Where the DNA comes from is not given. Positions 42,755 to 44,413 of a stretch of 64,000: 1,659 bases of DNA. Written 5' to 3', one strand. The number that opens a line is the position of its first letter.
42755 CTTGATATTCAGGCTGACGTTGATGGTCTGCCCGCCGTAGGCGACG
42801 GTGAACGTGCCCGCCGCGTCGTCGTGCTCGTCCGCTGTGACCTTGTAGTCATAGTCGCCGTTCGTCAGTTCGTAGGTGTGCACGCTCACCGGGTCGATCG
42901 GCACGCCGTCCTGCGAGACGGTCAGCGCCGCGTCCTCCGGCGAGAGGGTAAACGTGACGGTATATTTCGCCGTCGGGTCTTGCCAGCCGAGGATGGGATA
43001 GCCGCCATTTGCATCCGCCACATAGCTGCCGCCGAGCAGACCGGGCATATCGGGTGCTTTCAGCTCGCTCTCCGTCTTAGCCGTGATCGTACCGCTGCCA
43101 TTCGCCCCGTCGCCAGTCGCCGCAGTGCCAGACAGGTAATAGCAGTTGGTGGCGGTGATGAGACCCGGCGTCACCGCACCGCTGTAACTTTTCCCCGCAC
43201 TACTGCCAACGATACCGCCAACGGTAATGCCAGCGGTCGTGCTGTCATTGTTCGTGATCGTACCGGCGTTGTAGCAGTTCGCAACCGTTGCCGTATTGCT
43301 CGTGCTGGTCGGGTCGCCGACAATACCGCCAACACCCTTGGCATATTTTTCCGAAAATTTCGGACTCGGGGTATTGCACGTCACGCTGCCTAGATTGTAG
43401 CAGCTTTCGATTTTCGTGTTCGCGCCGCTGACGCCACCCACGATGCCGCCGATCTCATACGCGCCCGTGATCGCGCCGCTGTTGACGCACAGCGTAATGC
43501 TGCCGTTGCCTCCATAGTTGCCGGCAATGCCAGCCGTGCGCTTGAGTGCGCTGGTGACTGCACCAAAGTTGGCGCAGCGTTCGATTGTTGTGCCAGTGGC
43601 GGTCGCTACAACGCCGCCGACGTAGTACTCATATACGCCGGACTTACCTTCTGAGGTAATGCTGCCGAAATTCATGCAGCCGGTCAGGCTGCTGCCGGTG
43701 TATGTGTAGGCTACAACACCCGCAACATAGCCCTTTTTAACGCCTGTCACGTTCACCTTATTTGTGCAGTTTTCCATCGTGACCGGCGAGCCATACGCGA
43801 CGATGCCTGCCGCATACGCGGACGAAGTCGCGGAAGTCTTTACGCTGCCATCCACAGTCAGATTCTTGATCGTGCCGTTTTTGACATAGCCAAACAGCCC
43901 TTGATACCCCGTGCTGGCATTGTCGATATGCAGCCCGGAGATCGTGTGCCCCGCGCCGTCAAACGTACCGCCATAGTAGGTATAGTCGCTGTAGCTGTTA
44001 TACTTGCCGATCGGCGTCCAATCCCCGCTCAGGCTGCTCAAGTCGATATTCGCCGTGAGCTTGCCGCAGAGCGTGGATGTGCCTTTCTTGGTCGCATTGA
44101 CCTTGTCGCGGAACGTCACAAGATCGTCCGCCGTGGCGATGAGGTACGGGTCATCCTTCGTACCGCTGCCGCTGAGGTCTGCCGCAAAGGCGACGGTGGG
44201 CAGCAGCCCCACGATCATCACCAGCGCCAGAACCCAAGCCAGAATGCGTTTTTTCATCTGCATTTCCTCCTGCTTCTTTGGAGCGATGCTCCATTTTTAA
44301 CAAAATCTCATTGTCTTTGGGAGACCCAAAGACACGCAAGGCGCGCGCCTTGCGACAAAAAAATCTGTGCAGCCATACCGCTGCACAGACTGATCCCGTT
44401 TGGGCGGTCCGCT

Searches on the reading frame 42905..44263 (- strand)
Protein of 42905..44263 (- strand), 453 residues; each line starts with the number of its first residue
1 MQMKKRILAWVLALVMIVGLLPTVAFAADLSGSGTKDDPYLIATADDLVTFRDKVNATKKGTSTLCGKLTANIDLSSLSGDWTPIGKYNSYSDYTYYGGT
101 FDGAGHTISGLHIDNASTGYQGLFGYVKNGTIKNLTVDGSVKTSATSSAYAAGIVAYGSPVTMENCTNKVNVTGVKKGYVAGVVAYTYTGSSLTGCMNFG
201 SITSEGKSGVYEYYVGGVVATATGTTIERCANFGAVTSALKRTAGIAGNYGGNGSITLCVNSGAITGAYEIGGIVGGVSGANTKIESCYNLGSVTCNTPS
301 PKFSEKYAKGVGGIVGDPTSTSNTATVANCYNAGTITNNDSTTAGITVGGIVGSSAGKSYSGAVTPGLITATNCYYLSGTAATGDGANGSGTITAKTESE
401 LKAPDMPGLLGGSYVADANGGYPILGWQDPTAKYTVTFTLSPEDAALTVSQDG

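Call 11: find_homologous_proteins(query=window:42905-44263:-, max_evalue=1e-10)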
Query seq(453 aa) (453 aa): 1001 proteins with E <= 1e-10 among 8000 candidates; the best 120 are listed.
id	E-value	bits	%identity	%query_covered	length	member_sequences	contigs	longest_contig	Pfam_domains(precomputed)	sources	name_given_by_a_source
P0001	1.0e-193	662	67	100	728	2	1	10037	PF13715.13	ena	-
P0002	4.1e-161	555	59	93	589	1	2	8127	-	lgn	-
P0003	5.5e-141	489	54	98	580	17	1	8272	PF07581.18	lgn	-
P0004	2.4e-125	437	52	92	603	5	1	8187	PF07581.18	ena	-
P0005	9.6e-113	395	52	87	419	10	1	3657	PF07581.18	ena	-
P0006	1.4e-112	395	52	81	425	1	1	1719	PF07581.18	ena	-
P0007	2.2e-107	378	55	61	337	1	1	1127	PF07581.18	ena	-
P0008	2.2e-106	374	49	78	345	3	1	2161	PF07581.18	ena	-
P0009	4.6e-105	370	47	97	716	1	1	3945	PF07581.18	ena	-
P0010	8.5e-104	366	68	58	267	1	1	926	PF07581.18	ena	-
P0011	2.5e-103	364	54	74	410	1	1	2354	PF07581.18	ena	-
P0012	1.3e-102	362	56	62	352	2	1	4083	PF07581.18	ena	-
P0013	3.7e-101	357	55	70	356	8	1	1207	PF07581.18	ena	-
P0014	6.3e-100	353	52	79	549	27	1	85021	PF07581.18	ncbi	-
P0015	1.5e-85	306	52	63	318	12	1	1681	PF07581.18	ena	-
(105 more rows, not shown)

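Call 13: find_encoding_contigs(protein=P0001, flank=2000, max_places=3)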
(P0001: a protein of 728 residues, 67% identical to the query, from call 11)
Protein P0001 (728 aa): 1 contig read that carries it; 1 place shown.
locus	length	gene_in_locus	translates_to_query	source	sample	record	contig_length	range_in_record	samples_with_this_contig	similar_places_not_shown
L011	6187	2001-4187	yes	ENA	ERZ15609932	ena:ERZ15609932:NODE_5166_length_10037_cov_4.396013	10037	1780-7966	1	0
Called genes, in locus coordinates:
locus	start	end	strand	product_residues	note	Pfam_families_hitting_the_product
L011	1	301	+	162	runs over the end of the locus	-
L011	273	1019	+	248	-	PF01048:PNP_UDP_1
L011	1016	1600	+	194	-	PF02525:Flavodoxin_2, PF03358:FMN_red (weak)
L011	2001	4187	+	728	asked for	PF13715:CarbopepD_reg_2 (faint)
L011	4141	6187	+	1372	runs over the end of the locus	?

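Call 14: find_encoding_contigs(protein=P0003, flank=2000, max_places=3)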
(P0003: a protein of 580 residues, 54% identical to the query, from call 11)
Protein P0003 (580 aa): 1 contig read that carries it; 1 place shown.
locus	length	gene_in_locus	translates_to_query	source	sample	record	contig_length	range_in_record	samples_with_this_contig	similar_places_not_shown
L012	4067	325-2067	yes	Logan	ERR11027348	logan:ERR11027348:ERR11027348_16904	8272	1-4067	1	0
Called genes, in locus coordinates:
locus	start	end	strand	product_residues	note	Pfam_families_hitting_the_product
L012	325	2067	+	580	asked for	PF07581:Glug (faint)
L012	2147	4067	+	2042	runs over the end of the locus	?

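Call 15: find_encoding_contigs(protein=P0014, flank=2000, max_places=3)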
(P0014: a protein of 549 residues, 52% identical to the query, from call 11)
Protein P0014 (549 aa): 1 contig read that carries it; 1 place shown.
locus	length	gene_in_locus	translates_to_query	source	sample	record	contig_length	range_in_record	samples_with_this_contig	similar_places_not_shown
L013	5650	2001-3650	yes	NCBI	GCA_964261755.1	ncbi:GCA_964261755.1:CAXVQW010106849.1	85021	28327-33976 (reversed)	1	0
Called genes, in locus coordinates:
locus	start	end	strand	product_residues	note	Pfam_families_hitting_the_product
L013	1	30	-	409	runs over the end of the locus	PF13173:AAA_14, PF13635:DUF4143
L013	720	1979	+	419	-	PF04773:FecR, PF14478:DUF4430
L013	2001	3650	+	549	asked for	PF07581:Glug (faint)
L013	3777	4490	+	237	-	PF13620:CarboxypepD_reg (faint), PF13715:CarbopepD_reg_2 (faint)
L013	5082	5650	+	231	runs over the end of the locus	-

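Call 23: search_protein_families(library=pfam, proteins=[L013:720-1979:+], max_evalue=10)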
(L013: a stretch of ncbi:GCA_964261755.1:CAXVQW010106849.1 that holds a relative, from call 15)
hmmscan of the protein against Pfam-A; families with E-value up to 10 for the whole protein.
L013:720-1979:+ (419 aa): 12 families
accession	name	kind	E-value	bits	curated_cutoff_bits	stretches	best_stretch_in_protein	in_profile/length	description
PF14478.12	DUF4430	-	9.9e-21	74.4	23.8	1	338-415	1-71/72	Domain of unknown function (DUF4430)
PF04773.18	FecR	-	6.1e-08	33.4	24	1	80-174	2-95/97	FecR protein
PF07883.17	Cupin_2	-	0.0038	17.3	27.2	1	163-195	17-48/70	Cupin domain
PF14080.11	DUF4261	-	0.031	14.8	27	1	56-89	24-57/77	Domain of unknown function (DUF4261)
PF05899.18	Cupin_3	-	0.052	13.7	23.5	1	167-205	28-66/74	EutQ-like cupin domain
PF19070.5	DUF5766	-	0.13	13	27.4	0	146-182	18-54/77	Family of unknown function (DUF5766)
PF22255.2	Gp44-like_2nd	-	0.13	12.7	27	1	331-354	47-70/84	Baseplate hub protein gp44-like, second domain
PF12915.13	DUF3833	-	0.13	12.3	25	1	113-178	56-119/163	Protein of unknown function (DUF3833)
PF02814.20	UreE_N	-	0.18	11.8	26.9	1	65-89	38-62/62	UreE urease accessory protein, N-terminal domain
PF23936.1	HB_ELP1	-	0.33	11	27.4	1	235-293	32-93/171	ELP1 three-helix bundle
PF17484.7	TbpB_A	-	0.49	11.6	25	1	223-274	36-84/136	N-Lobe handle Tf-binding protein B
PF09889.16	DUF2116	-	1.8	9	26.8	1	4-29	29-57/59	Probable treble clef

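Call 24: find_encoding_contigs(protein=P0002, flank=2500, max_places=3)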
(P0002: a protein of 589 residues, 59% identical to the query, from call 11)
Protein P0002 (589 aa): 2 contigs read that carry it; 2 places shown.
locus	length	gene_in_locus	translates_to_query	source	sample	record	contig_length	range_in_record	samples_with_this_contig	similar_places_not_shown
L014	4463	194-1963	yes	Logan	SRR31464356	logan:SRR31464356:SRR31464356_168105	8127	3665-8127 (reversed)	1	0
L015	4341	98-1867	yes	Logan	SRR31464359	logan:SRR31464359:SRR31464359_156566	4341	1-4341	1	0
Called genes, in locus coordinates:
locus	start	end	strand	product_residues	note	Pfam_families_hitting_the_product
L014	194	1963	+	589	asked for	-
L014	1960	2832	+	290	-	PF07581:Glug (faint)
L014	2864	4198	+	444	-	-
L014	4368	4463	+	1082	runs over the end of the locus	PF09479:Flg_new, PF00395:SLH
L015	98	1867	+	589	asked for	-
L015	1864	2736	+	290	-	PF07581:Glug (faint)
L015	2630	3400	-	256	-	-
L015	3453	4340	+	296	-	?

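Call 25: find_encoding_contigs(protein=P0004, flank=2500, max_places=3)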
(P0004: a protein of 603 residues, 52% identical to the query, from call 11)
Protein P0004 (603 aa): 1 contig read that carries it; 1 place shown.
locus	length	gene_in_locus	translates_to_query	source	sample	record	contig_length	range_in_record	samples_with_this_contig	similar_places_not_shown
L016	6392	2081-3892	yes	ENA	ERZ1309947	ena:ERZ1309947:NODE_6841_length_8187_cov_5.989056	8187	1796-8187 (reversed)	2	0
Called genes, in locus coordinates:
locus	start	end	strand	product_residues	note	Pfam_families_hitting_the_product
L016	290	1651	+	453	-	PF01637:ATPase_2 (faint), PF13173:AAA_14, PF13635:DUF4143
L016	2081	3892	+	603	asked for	PF07581:Glug (faint)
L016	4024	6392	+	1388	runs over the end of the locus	?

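Call 29: find_related_loci(query=A2, collection=genome_contigs, flank=4000)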
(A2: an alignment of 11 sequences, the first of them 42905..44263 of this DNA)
Query A2 (453 aa) in genome_contigs; peptide patterns used: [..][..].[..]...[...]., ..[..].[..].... (x = any residue, [..] = any of these).
600 stretches matched a pattern (row limit reached: there are more); 495 encode a relative of the query (tblastn E <= 1e-3); the best 80 are kept; 80 distinct loci.
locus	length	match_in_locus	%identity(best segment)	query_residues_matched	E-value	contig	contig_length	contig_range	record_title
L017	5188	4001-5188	83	1-399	0e+0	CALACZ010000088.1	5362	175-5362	MAG TPA_asm: uncultured Firmicutes bacterium isolate SRR1747065_bin.135_CONCOCT_v1.1_MAG genome assembly, contig: ERZ808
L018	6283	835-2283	54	5-452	6e-151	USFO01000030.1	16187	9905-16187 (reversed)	uncultured Ruminococcaceae bacterium isolate UMGS1668 genome assembly, contig: NODE_3009_length_16187_cov_4.698549, whol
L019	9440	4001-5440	56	3-451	2e-142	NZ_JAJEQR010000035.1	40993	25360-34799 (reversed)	Hominifimenecus microfluidus strain CLA-AA-H215 NODE_35_length_40993_cov_19.954810, whole genome shotgun sequence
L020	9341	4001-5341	52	33-449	3e-125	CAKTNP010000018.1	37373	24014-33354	MAG: uncultured Oscillospiraceae bacterium isolate REFINED_METABAT215_TOP10_CONTIGS_1500_ASSEMBLY_K77_MERGED__Hadza_PheC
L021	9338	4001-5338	51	27-449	7e-119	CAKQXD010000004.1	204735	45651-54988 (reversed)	MAG: uncultured Clostridia bacterium isolate REFINED_METABAT215_TOP10_CONTIGS_1500_ASSEMBLY_K77_MERGED__Hadza_MoBio_hadz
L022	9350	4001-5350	47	25-453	6e-106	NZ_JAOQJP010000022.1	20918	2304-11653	Brotomerdimonas butyrica strain Sanger_12 .13414_6_60.22, whole genome shotgun sequence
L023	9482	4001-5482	49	1-452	2e-125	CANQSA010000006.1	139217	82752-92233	MAG: uncultured Lachnospiraceae bacterium isolate Lapin-021__bin41 genome assembly, contig: Lapin-021__NODE_124_length_1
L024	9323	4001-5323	52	31-449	3e-114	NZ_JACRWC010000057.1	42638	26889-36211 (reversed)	Lentihominibacter faecis strain BX16 BX-16_ctg00013, whole genome shotgun sequence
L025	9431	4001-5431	47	13-449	1e-110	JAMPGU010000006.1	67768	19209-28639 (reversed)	MAG: Clostridium sp. isolate NALB_7961_35 Scaffold_#6__SCF_006___67768_bp, whole genome shotgun sequence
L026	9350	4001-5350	41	28-451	8e-95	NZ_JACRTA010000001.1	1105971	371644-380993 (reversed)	Lentihominibacter hominis strain NSJ-24 N24_ctg0001, whole genome shotgun sequence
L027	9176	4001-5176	33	37-453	4e-40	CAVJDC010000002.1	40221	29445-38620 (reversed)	Anaerovoracaceae bacterium isolate H07617-L1_cleanbin_000026 genome assembly, contig: Spades_H07617-L1_contig_529, whole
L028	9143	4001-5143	34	6-451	2e-38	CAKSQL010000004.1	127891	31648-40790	MAG: uncultured Clostridia bacterium isolate REFINED_METABAT215_TOP10_CONTIGS_1500_ASSEMBLY_K77_MERGED__Hadza_MoBio_hadz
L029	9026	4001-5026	34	12-377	2e-35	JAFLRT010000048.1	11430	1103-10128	MAG: Alistipes sp. isolate HAN008 Seq48, whole genome shotgun sequence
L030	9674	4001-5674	33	3-408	3e-34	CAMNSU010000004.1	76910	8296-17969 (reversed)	MAG: uncultured Clostridia bacterium isolate SRR19792995_bin.74_metawrap_v1.3_MAG genome assembly, contig: ERZ12290371_4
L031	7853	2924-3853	33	31-428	3e-33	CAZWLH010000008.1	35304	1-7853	MAG TPA_asm: uncultured Eubacteriales bacterium isolate SRP350583_co1_353 genome assembly, contig: NODE_1888_length_3530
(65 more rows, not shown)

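Call 46: search_protein_families(library=pfam, alignment_id=A3, max_evalue=0.001)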
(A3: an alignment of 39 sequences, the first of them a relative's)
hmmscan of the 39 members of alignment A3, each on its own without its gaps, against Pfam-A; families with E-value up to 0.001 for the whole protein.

A. member 1, L020:3905-6604:+ (900 aa): 2 families
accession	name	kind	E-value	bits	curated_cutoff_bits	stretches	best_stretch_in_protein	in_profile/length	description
PF07581.17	Glug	-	7.3e-08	32.8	20.5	0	298-324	3-28/28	The GLUG motif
PF13715.12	CarbopepD_reg_2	-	0.00011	22.6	32.2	0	639-671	30-65/88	CarboxypepD_reg-like domain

B. families by the number of members that match (of 39 scanned): 43 families (the first 25 are shown)
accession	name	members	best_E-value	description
PF09479.16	Flg_new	6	2e-39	Listeria-Bacteroides repeat domain (List_Bact_rpt)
PF14478.12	DUF4430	6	6.7e-14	Domain of unknown function (DUF4430)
PF00395.25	SLH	5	4.4e-37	S-layer homology domain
PF00590.25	TP_methylase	3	7e-47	Tetrapyrrole (Corrin/Porphyrin) Methylases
PF20578.4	aBig_2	3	5.6e-13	Atrophied bacterial Ig domain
PF07581.17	Glug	3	7.3e-08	The GLUG motif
PF13715.12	CarbopepD_reg_2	3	1e-05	CarboxypepD_reg-like domain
PF06180.16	CbiK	2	6.3e-73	Cobalt chelatase (CbiK)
PF02906.19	Fe_hyd_lg_C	2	5.1e-66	Iron only hydrogenase large subunit, C-terminal domain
PF12837.12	Fer4_6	2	1.1e-12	4Fe-4S binding domain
PF12838.12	Fer4_7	2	3.1e-12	4Fe-4S dicluster domain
PF25160.1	LdpA_Fe-S-bd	2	6.4e-12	LdpA Fe-S cluster-binding domain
PF00037.32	Fer4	2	7.1e-12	4Fe-4S binding domain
PF13237.11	Fer4_10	2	3.6e-10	4Fe-4S dicluster domain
PF13484.11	Fer4_16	2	3.7e-09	4Fe-4S double cluster binding domain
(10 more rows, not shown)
